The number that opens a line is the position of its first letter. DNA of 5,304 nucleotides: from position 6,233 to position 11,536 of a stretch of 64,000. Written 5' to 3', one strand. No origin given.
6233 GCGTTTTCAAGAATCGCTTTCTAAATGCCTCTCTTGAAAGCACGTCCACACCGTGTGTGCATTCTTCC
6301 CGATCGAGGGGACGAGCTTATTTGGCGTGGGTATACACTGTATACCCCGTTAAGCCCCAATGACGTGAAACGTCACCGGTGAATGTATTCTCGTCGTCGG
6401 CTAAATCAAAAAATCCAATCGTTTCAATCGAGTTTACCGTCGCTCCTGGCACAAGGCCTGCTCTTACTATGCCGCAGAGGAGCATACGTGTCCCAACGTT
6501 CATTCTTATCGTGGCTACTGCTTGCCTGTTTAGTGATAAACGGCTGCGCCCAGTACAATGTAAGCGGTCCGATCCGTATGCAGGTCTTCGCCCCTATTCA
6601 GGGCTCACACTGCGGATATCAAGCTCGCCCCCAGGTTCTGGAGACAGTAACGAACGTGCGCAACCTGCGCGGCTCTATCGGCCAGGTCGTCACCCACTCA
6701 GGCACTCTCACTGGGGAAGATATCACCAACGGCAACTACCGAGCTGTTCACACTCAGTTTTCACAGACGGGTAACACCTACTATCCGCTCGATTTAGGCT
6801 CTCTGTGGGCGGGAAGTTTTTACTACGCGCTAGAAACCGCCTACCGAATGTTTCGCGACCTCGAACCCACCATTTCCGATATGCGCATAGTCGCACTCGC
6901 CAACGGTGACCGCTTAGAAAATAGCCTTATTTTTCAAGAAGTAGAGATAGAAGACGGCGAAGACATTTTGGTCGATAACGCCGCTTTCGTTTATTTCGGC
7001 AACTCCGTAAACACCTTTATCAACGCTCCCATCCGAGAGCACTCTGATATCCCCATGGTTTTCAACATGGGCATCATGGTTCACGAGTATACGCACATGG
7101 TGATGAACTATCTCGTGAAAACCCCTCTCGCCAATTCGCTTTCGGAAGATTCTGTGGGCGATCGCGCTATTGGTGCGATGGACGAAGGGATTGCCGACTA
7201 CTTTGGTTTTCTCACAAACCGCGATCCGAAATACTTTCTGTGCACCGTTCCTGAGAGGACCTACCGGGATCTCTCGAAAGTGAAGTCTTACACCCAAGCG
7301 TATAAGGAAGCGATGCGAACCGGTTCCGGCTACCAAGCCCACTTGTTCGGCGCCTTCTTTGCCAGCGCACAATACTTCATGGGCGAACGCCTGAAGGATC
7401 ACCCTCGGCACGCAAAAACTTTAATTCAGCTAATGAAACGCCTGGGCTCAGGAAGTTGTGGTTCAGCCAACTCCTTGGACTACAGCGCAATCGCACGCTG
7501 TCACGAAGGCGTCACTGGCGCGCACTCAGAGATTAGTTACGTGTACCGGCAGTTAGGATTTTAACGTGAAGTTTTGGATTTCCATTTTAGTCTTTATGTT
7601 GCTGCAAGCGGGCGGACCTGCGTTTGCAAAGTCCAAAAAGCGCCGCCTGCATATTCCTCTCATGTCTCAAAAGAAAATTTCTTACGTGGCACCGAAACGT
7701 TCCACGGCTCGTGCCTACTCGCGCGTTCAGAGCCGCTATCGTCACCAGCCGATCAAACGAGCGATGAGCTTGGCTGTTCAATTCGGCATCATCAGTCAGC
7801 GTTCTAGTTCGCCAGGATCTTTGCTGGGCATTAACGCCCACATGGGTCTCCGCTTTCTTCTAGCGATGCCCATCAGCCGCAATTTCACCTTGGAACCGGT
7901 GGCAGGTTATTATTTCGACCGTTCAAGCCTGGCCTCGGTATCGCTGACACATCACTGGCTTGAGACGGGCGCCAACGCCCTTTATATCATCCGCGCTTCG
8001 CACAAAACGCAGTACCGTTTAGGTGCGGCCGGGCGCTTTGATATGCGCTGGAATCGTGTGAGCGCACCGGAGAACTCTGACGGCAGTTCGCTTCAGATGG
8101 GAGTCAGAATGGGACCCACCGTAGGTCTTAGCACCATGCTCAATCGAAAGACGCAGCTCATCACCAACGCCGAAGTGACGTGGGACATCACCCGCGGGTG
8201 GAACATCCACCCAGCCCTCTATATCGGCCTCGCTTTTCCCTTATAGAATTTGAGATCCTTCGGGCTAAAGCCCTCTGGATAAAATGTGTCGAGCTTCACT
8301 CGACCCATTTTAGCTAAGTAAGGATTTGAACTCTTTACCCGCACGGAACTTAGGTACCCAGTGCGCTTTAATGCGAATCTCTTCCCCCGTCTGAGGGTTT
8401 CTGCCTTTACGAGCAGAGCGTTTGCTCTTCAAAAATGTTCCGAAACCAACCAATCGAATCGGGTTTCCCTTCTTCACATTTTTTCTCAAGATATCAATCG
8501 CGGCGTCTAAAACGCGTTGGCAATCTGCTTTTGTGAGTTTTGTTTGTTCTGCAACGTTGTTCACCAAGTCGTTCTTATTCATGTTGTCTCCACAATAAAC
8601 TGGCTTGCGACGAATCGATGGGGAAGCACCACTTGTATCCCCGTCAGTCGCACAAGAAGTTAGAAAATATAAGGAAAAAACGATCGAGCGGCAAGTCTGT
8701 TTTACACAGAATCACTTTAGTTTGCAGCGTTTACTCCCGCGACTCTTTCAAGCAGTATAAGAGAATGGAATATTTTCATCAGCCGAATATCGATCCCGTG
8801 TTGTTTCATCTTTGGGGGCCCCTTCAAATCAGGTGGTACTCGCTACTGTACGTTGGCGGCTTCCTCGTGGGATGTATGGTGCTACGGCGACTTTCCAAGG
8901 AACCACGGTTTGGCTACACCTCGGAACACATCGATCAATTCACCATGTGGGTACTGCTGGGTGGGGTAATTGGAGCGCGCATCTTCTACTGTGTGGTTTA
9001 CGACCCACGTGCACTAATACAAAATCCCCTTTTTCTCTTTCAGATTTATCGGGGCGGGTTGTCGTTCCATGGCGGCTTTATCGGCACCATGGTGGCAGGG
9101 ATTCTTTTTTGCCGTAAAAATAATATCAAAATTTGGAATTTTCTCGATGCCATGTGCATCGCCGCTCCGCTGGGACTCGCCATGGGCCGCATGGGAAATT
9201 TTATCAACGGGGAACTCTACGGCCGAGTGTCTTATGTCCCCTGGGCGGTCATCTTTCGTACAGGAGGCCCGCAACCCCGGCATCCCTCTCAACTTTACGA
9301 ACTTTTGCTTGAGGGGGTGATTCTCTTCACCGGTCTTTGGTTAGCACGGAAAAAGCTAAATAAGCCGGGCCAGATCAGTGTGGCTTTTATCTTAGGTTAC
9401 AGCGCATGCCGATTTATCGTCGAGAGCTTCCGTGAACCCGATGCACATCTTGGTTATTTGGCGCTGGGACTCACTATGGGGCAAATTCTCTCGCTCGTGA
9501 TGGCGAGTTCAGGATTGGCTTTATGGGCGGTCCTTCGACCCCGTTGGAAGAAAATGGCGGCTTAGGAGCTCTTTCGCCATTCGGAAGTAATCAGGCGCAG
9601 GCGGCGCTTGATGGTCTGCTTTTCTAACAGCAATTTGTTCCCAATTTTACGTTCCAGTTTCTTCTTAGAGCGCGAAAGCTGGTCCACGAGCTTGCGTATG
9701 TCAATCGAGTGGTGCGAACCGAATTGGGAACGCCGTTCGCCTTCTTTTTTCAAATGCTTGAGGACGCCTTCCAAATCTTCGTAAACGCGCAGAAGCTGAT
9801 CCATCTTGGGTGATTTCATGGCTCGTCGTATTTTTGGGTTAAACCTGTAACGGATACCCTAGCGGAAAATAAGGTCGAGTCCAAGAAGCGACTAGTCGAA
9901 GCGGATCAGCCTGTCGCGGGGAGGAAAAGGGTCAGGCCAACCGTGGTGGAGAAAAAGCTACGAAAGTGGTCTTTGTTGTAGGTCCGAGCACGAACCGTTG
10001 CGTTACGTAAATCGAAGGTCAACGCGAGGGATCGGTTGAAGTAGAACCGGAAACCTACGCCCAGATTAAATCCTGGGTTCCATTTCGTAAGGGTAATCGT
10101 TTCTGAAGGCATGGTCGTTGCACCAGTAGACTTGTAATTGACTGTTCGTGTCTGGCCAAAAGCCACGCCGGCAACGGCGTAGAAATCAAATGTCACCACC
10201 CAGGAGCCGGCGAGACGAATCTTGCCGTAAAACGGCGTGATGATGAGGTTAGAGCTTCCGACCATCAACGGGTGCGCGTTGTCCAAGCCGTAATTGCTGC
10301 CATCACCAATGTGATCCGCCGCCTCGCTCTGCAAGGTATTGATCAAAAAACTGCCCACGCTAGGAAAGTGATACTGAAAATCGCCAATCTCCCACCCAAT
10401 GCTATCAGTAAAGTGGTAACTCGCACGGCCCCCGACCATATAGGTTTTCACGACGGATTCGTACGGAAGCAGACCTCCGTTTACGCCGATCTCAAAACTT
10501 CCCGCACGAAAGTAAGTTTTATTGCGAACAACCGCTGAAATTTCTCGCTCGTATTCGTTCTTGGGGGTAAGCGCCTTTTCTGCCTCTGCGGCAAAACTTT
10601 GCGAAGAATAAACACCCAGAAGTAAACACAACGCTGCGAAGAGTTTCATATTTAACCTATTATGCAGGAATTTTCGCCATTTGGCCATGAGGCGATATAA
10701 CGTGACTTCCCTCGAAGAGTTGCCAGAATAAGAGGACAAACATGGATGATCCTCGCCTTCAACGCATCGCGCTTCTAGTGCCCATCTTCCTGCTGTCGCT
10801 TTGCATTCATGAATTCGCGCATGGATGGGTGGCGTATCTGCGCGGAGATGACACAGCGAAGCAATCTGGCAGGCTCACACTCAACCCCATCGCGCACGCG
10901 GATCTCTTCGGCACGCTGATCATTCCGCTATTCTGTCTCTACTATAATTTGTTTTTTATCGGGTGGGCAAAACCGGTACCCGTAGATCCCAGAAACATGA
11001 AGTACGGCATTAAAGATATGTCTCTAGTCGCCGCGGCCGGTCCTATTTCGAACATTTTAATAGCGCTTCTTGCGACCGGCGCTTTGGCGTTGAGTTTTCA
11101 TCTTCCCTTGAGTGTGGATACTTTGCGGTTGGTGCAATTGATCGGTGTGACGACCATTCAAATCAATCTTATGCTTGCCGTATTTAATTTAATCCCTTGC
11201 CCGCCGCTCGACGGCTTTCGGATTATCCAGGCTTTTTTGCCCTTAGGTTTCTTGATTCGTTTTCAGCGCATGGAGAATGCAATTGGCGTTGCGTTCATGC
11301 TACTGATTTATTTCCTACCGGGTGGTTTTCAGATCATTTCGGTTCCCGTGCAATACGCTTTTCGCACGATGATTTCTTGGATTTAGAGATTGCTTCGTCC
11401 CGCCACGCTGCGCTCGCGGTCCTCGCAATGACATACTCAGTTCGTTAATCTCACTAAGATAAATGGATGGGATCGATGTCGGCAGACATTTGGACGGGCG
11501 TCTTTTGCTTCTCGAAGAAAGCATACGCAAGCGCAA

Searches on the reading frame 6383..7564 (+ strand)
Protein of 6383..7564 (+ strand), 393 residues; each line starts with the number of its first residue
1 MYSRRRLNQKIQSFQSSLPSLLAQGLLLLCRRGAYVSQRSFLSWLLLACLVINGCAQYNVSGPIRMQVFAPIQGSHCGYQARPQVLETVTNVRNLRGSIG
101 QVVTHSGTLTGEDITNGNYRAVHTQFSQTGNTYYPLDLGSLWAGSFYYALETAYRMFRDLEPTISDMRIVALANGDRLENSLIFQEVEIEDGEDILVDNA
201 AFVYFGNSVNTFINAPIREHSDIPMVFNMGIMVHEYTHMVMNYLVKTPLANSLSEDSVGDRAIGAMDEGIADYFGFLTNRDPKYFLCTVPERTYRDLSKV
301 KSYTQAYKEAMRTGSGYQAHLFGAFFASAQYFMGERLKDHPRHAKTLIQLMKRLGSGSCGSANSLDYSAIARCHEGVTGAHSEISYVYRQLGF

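Call 5: search_protein_families(library=pfam, proteins=[window:6383-7564:+], max_evalue=0.01)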
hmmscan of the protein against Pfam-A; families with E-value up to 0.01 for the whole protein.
window:6383-7564:+ (393 aa): 0 families

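Call 68: search_protein_families(library=ncbifam, proteins=[window:6488-7564:+], max_evalue=0.1)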
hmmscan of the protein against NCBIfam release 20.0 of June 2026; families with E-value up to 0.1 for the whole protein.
window:6488-7564:+ (358 aa): 3 families
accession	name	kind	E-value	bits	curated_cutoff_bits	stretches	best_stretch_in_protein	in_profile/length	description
NF038113.1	T9SSA_dep_M36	equivalog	0.0014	16.9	885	1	168-244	538-611/869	T9SS-dependent M36 family metallopeptidase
NF007232.0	PRK09651.1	subfamily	0.0073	16.4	185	1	243-276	57-90/173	RNA polymerase sigma factor FecI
NF041727.1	ECF_sigma_FecI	equivalog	0.021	14.8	260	1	243-276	57-90/169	ferric citrate uptake sigma factor FecI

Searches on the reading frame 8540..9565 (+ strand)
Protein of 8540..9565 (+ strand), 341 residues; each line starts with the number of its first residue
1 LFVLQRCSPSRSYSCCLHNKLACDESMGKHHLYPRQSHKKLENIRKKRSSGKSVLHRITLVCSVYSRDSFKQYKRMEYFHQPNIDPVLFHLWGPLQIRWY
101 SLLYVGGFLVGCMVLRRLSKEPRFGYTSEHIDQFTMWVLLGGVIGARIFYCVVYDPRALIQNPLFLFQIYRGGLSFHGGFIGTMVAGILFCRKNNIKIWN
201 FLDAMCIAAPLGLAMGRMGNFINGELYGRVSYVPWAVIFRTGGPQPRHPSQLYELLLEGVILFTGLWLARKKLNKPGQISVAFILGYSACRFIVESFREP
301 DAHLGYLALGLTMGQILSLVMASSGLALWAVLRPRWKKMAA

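Call 5: search_protein_families(library=pfam, proteins=[window:8540-9565:+], max_evalue=0.01)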
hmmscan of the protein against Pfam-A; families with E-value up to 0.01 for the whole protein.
window:8540-9565:+ (341 aa): 1 family
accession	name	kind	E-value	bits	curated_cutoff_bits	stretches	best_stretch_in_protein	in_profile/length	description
PF01790.23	LGT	-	2.1e-75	253.6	24.9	1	86-330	1-239/240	Prolipoprotein diacylglyceryl transferase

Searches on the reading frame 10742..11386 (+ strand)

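Call 75: search_protein_families(library=pfam, proteins=[window:10742-11386:+], max_evalue=0.0001)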
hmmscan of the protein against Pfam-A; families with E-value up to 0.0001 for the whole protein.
window:10742-11386:+ (214 aa): 1 family
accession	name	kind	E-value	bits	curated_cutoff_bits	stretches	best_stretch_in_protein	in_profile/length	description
PF02163.28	Peptidase_M50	-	3e-12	46.8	27.2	1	138-188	166-220/221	Peptidase family M50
